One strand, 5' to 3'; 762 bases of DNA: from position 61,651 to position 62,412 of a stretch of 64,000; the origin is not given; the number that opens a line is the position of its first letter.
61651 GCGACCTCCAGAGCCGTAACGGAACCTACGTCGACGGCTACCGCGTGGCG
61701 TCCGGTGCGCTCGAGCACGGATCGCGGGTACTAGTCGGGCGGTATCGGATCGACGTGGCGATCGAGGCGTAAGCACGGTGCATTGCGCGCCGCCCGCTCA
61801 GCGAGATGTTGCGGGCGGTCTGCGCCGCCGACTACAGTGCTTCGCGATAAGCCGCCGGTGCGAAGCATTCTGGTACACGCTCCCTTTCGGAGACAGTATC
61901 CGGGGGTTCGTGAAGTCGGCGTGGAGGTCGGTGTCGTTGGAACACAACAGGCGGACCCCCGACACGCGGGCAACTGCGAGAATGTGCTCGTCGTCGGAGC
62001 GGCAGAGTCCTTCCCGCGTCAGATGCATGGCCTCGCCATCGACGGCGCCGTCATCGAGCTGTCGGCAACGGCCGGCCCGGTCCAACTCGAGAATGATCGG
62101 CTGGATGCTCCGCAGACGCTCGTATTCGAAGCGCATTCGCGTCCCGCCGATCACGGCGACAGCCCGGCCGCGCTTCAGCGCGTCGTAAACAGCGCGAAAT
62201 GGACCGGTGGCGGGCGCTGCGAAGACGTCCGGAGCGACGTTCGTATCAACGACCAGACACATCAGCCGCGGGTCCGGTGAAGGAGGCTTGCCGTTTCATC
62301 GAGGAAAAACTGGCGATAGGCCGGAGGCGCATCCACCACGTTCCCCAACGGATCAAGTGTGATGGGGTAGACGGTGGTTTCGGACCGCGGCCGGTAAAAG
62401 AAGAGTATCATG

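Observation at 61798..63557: Translationally coupled ABC-type ATPase + PIN-like nuclease pair: candidate defence or abortive-infection module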

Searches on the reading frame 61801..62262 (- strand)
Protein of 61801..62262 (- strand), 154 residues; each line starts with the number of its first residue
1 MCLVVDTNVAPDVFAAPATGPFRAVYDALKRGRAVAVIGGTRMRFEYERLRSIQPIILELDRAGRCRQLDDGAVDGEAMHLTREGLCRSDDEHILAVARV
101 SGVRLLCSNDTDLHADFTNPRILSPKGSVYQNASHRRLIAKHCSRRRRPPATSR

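Call 3: search_protein_families(library=pfam, proteins=[window:61801-62262:-], max_evalue=1)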
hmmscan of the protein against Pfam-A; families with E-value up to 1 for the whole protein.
window:61801-62262:- (154 aa): 3 families
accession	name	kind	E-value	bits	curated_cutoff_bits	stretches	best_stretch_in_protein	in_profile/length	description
PF13470.12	PIN_3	-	0.025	15.8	27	1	3-111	2-114/115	PIN domain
PF01850.27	PIN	-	0.031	15.3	23.6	1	61-114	62-115/120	PIN domain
PF18480.7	DUF5615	-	0.28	11.5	23.8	1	77-113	23-58/110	Domain of unknown function (DUF5615)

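Call 4: search_protein_families(library=padloc, proteins=[window:61801-62262:-], max_evalue=1)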
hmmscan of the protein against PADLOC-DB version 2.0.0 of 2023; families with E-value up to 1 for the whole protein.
window:61801-62262:- (154 aa): 0 families

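Call 5: search_protein_families(library=ncbifam, proteins=[window:61801-62262:-], max_evalue=1)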
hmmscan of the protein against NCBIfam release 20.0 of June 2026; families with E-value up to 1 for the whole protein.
window:61801-62262:- (154 aa): 0 families

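Call 6: find_homologous_proteins(query=window:61801-62262:-, max_evalue=0.001)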
Query window:61801-62262:- (154 aa): 32 proteins with E <= 0.001 among 193 candidates.
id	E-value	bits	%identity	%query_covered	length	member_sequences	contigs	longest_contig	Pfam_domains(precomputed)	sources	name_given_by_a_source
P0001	3.5e-97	340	100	100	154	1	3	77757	-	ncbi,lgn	-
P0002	9.4e-41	157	55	93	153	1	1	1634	-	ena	-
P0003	1.0e-40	157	57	93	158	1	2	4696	-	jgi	jgi:hypothetical protein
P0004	2.8e-40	156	53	96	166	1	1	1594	-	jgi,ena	-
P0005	5.2e-39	151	52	94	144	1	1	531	-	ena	-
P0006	3.2e-38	149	50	93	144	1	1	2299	-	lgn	-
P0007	2.1e-37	146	50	93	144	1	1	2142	-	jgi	jgi:hypothetical protein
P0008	6.5e-37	145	49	93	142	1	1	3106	-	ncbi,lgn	-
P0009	1.2e-35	141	52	94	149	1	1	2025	-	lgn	-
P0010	1.8e-35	140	49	93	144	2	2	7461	-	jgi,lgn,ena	jgi:hypothetical protein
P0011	3.0e-35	139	50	93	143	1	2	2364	-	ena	-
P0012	3.9e-35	139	48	93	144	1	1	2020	-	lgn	-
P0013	9.4e-35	138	50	93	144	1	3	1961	-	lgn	-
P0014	1.3e-32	131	50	93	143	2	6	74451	-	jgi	jgi:hypothetical protein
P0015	1.5e-32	130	44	93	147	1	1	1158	-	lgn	-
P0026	7.2e-28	115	45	93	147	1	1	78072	-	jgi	jgi:hypothetical protein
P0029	4.1e-26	110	44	94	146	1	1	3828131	-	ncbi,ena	-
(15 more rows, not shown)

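Call 12: find_related_loci(query=A2, collection=genome_contigs, flank=6000)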
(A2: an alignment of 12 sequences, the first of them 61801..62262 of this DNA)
Query A2 (154 aa) in genome_contigs; peptide patterns used: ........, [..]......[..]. (x = any residue, [..] = any of these).
28 stretches matched a pattern; 7 encode a relative of the query (tblastn E <= 1e-3); 7 distinct loci.
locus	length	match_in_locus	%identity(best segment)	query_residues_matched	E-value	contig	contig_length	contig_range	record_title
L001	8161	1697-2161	56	1-152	6e-50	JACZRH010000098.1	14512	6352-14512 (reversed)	MAG: Planctomycetota bacterium isolate B100T1B8 B100T1B8_NODE7558, whole genome shotgun sequence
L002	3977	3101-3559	51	1-154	1e-39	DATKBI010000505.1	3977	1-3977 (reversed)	MAG TPA_asm: Planctomycetaceae bacterium isolate SMAG_U14416 k141_1730249, whole genome shotgun sequence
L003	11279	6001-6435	49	1-147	3e-39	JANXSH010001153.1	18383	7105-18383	MAG: Planctomycetia bacterium isolate 336R_metabat_93 336R_k141_2444466, whole genome shotgun sequence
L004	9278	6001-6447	42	1-147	1e-33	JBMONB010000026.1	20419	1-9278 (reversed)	MAG: Bacillota bacterium isolate Betzabe_MAG065 MAG065_26, whole genome shotgun sequence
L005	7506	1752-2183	44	1-145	1e-32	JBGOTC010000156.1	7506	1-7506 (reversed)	MAG: Terriglobia bacterium isolate OBJ_0618_7090110_171 k141_4660946_length_7506_cov_9.0000, whole genome shotgun sequen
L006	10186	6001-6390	41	1-131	4e-28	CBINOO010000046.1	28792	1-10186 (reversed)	MAG TPA_asm: uncultured Acidimicrobiia bacterium isolate SRR16817029_binner12_Refined_12 genome assembly, contig: ERZ273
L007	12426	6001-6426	40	1-137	7e-26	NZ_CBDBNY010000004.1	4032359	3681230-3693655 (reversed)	MAG: Candidatus Palauibacter sp. isolate 9c20def5-05d6-4f68-ae38-90b01f08d4a3 contig_3, whole genome shotgun sequence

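Call 19: predict_structure(alignment_id=A1)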
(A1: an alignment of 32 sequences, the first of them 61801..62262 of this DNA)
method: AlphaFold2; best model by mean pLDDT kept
length: 154 residues; sequences in the alignment: 32
mean_pLDDT: 90.6   pTM: 0.84
mean pLDDT of the five models: 90.6, 90.5, 90.3, 90.0, 89.8
residues with pLDDT >= 90: 132; 70-90: 9; 50-70: 6; < 50: 7
segments of 3 or more residues with pLDDT < 50: 147-152
pLDDT, mean of each block of 10 residues (from residue 1): 91 82 93 94 93 92 94 97 95 97 96 97 96 94 66 49
secondary structure, 60 per line:
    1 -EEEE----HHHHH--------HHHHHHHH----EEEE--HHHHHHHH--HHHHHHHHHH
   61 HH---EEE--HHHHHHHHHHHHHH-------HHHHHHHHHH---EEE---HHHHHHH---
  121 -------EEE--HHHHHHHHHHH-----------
elements in order: E2-5 H10-14 H23-30 E35-38 H41-48 H51-62 E66-68 H71-84 H92-101 E105-107 H111-117 E128-130 H133-143

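Call 27: fold_search(model_id=the predicted structure, library=pdb)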
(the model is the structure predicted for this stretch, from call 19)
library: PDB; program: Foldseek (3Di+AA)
matches with E <= 10: 639; with E <= 0.001: 0
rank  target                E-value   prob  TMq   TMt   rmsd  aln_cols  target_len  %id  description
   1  6a7v_A                4.2e-03  1.00  0.52  0.57   4.9       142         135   20  Crystal structure of Mycobacterium tuberculosis VapBC11 toxin-antitoxin complex (released 2018-10-10)
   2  7by2_B                5.1e-03  1.00  0.45  0.54   4.2       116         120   17  Toxin-antitoxin complex from Klebsiella pneumoniae (released 2021-04-28)
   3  3h87_A                5.1e-03  0.99  0.49  0.54   5.0       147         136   15  Rv0301 Rv0300 Toxin Antitoxin Complex from Mycobacterium tuberculosis (released 2009-05-05)
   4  5ecw_A                6.9e-03  0.99  0.47  0.52   5.3       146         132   16  Structure of the Shigella flexneri VapC mutant D7A (released 2016-02-17)
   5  3h87_B                7.4e-03  0.99  0.51  0.56   4.8       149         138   15  Rv0301 Rv0300 Toxin Antitoxin Complex from Mycobacterium tuberculosis (released 2009-05-05)
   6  1v8o_A                1.1e-02  0.95  0.45  0.50   4.9       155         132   15  Crystal Structure of PAE2754 from Pyrobaculum aerophilum (released 2004-02-10)
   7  7by3_B                1.2e-02  0.99  0.43  0.52   5.0       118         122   15  Toxin-antitoxin complex from klebsiella pneumoniae (released 2021-04-28)
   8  3zvk_C                1.5e-02  0.96  0.43  0.49   6.5       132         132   14  Crystal structure of VapBC2 from Rickettsia felis bound to a DNA fragment from their promoter (released 2011-12-14)
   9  2fe1                  2.1e-02  0.96  0.47  0.54   5.4       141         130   16  Crystal Structure of PAE0151 from Pyrobaculum aerophilum (released 2005-12-27)
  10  4a10_B                2.1e-02  0.25  0.26  0.13   9.6       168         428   12  Apo-structure of 2-octenoyl-CoA carboxylase reductase CinF from streptomyces sp. (released 2011-12-07)
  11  3zvk_B                2.3e-02  0.92  0.44  0.50   6.4       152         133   15  Crystal structure of VapBC2 from Rickettsia felis bound to a DNA fragment from their promoter (released 2011-12-14)
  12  1w8i                  2.4e-02  0.97  0.53  0.52   6.9       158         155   14  The Structure of gene product af1683 from Archaeoglobus fulgidus. (released 2004-11-16)
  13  5x3t_B                2.6e-02  0.99  0.55  0.60   4.7       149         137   15  VapBC from Mycobacterium tuberculosis (released 2017-06-07)
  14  1v8p_A                2.6e-02  0.92  0.46  0.51   5.3       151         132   16  Crystal structure of PAE2754 from Pyrobaculum aerophilum (released 2004-02-10)
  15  5sv2                  5.8e-02  0.87  0.48  0.53   4.5       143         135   18  Toxin VapC21 from Mycobacterium tuberculosis (released 2016-09-14)
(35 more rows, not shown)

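Call 28: find_encoding_contigs(protein=P0001, flank=10000, max_places=3)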
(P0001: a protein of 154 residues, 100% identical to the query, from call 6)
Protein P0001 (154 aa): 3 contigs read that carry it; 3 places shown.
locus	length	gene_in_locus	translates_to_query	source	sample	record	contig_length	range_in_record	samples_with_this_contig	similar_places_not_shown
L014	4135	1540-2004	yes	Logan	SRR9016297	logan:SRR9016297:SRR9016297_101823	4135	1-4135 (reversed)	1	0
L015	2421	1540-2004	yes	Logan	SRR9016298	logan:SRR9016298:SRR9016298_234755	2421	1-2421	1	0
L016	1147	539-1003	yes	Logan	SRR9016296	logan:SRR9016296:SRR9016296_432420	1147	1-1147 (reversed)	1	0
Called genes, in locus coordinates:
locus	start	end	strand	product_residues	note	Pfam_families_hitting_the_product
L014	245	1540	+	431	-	PF13175:AAA_15 (weak), PF13476:AAA_23 (weak), PF13555:AAA_29 (faint), PF13304:AAA_21, PF13175:AAA_15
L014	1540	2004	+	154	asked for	-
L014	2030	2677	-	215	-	PF16697:Yop-YscD_cpl (weak), PF00498:FHA, PF16697:Yop-YscD_cpl, PF00498:FHA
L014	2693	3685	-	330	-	PF01012:ETF, PF00766:ETF_alpha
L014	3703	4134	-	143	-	?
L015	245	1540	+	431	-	PF13175:AAA_15 (weak), PF13476:AAA_23 (weak), PF13555:AAA_29 (faint), PF13304:AAA_21, PF13175:AAA_15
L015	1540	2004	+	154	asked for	-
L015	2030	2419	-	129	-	?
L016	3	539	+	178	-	?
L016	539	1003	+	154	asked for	-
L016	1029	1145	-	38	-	?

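Call 29: search_solved_structures(query=A1, max_evalue=10, show_alignments=3)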
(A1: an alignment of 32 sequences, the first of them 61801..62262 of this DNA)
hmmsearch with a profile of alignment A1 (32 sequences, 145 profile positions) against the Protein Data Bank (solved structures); distinct sequences matched with E-value up to 10: 0.

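Call 31: find_encoding_contigs(protein=P0029, flank=8000, max_places=1)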
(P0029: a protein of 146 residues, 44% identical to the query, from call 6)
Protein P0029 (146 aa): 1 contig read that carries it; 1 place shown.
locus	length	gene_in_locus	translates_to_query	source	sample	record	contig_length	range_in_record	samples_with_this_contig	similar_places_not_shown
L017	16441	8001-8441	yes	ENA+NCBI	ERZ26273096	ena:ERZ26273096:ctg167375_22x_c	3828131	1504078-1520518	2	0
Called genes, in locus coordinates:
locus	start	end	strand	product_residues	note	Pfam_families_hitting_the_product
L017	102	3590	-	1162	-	PF08448:PAS_4, PF13426:PAS_9 (weak), PF08447:PAS_3, PF01590:GAF (weak), PF13185:GAF_2, PF13426:PAS_9, PF07730:HisKA_3, PF02518:HATPase_c, +6 more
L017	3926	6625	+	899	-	PF01326:PPDK_N, PF00391:PEP-utilizers, PF02896:PEP-utilizers_C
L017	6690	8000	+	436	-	PF13175:AAA_15, PF13304:AAA_21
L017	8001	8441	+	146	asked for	-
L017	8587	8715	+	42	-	-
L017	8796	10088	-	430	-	-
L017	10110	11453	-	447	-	PF01406:tRNA-synt_1e, PF09334:tRNA-synt_1g (faint), PF01921:tRNA-synt_1f (weak), PF09190:DALR_2, PF23493:CysS_C (weak)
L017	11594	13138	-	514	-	PF04542:Sigma70_r2, PF04539:Sigma70_r3, PF08281:Sigma70_r4_2 (weak)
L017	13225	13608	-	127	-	PF02656:DUF202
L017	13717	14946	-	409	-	PF00675:Peptidase_M16, PF05193:Peptidase_M16_C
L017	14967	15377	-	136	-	-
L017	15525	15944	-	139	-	-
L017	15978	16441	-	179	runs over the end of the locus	-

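Call 32: find_encoding_contigs(protein=P0026, flank=8000, max_places=1)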
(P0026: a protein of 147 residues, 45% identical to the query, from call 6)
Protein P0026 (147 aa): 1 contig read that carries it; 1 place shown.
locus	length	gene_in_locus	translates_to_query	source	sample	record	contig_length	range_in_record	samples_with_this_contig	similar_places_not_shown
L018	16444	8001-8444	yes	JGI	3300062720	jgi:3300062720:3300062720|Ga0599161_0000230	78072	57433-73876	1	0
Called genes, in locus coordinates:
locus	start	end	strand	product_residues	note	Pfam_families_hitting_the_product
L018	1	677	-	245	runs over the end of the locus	PF01553:Acyltransferase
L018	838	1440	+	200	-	PF13328:HD_4, PF01966:HD (weak)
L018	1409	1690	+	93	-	-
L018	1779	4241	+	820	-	PF00521:DNA_topoisoIV, PF03989:DNA_gyraseA_C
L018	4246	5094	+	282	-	PF12895:ANAPC3 (faint), PF09976:TPR_21 (faint), PF13424:TPR_12 (faint), PF00515:TPR_1 (faint), PF07719:TPR_2 (faint), PF13181:TPR_8 (faint), PF13432:TPR_16 (weak), PF14559:TPR_19 (weak), +3 more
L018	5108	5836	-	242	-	PF02597:ThiS, PF02391:MoaE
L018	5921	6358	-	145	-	PF14464:Prok-JAB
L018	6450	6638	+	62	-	-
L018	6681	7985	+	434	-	PF13175:AAA_15, PF13304:AAA_21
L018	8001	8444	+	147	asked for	-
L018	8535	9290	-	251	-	PF01177:Asp_Glu_race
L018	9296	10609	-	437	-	PF01209:Ubie_methyltran, PF13489:Methyltransf_23, PF13847:Methyltransf_31, PF08241:Methyltransf_11, PF08242:Methyltransf_12, PF13649:Methyltransf_25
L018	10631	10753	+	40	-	-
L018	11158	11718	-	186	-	PF03190:Thioredox_DsbH, PF13098:Thioredoxin_2, PF13899:Thioredoxin_7, PF00085:Thioredoxin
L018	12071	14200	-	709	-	PF01804:Penicil_amidase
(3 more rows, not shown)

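Call 45: search_protein_representatives(alignment_id=A1)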
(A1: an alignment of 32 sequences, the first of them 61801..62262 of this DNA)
Query: 32 sequences, 145 profile positions. Proteins with E-value up to 0.001 (for the whole library): 1978; up to 1e-10: 1606; up to 1e-30: 432. The best 150 are listed.
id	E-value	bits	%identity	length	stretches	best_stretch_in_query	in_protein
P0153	1.5e-54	200.3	-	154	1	1-144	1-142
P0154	9.1e-54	197.8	-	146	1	1-144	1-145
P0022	1.0e-53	197.6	-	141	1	1-144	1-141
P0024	3.7e-53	195.8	-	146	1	1-144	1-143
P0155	3.5e-52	192.6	-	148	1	1-144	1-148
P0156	6.3e-52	191.8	-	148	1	1-144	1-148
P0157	1.5e-51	190.6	-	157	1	1-144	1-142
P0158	1.5e-51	190.6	-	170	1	1-144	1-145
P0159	5.3e-51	188.8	-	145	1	1-144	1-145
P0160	2.7e-50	186.5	-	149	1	1-144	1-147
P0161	7.3e-50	185.1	-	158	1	1-143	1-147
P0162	1.0e-49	184.6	-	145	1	1-144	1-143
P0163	2.7e-49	183.3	-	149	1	1-140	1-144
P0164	3.9e-49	182.7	-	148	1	1-144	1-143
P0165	5.1e-49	182.4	-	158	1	1-142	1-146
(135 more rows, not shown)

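Call 60: search_protein_families(library=pfam, alignment_id=A1, max_evalue=0.1)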
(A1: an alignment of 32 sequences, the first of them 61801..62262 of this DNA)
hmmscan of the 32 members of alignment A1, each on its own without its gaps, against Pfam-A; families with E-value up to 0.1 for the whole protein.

A. member 1, window:61801-62262:- (154 aa): 2 families
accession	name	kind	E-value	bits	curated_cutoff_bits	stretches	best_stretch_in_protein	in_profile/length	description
PF13470.12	PIN_3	-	0.025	15.8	27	0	3-111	2-114/115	PIN domain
PF01850.27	PIN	-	0.031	15.3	23.6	1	61-114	62-115/120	PIN domain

B. families by the number of members that match (of 32 scanned): 7 families
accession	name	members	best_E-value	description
PF01850.27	PIN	17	6.2e-05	PIN domain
PF13470.12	PIN_3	11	7.4e-07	PIN domain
PF18477.7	PIN_9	1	0.022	PIN like domain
PF18476.7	PIN_8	1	0.029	PIN like domain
PF00941.27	FAD_binding_5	1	0.031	FAD binding domain in molybdopterin dehydrogenase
PF21102.3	DprA_N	1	0.04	DprA-like N-terminal HHH domain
PF15371.11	DUF4599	1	0.097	Domain of unknown function (DUF4599)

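Call 67: search_protein_families(library=padloc, alignment_id=A5, max_evalue=1e-10)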
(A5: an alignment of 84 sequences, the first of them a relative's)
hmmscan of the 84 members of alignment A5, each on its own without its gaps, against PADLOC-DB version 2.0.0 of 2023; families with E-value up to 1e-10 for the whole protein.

A. member 1, L001:6672-7979:- (436 aa): 0 families

B. families by the number of members that match (of 84 scanned): 69 families (the first 25 are shown)
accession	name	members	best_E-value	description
PDLC04134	mad2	2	2.6e-16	mads_2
PDLC03328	MTase_II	1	7.4e-159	Type II methyltransferase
PDLC03552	REase_II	1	1.8e-122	Type II restriction enzyme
PDLC00661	HmaB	1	5.9e-114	DNA-adenine methylase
PDLC00660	HmaB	1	1.6e-109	DNA-adenine methylase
PDLC00662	HmaC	1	7.8e-71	AAA+ ATPase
PDLC03253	MTase_II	1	7.6e-54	Type II methyltransferase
PDLC04042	PD-T4-6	1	6.3e-52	-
PDLC03222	MTase_II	1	8.5e-51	Type II methyltransferase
PDLC04053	PD-T4-6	1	4e-48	-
PDLC04061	PD-T4-6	1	2.5e-47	-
PDLC03233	MTase_II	1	7.1e-46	Type II methyltransferase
PDLC04052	PD-T4-6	1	3.7e-42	-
PDLC02189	DUF1156_MTase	1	2.7e-41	-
PDLC04039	PD-T4-6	1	4e-41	-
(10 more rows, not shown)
